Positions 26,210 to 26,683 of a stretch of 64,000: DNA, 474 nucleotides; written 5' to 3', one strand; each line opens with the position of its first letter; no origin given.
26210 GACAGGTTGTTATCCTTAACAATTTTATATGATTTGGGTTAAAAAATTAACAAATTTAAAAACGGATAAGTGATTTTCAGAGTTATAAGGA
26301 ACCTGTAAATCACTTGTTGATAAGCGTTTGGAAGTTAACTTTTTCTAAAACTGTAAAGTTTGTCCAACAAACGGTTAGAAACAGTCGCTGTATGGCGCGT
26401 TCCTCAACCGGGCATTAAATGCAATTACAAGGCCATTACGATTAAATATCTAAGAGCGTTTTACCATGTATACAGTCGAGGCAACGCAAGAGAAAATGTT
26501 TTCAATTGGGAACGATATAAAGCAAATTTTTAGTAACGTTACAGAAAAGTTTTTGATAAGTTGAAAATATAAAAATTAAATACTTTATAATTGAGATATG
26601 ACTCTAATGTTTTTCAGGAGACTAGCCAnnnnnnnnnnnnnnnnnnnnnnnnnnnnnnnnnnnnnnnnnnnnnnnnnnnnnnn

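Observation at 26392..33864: Candidate two-gene defence-like module (kinase-HD + SEFIR-T-C) sitting between Y1-transposase sequences, with a sharp compositional break between the two genes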

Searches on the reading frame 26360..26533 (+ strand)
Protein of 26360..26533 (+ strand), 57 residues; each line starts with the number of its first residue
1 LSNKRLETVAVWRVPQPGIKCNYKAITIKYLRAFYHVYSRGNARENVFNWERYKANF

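Call 3: search_protein_families(library=pfam, proteins=[window:26360-26533:+], max_evalue=0.01)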
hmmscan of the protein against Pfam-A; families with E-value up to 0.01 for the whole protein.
window:26360-26533:+ (57 aa): 0 families

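Call 48: search_protein_families(library=ncbifam, proteins=[window:26360-26533:+], max_evalue=0.01)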
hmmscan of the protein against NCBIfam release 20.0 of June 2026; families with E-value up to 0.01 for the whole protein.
window:26360-26533:+ (57 aa): 0 families

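Call 102: search_protein_families(library=pfam, proteins=[window:26360-26533:+], max_evalue=10)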
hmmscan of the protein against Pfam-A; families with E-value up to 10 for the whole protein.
window:26360-26533:+ (57 aa): 0 families
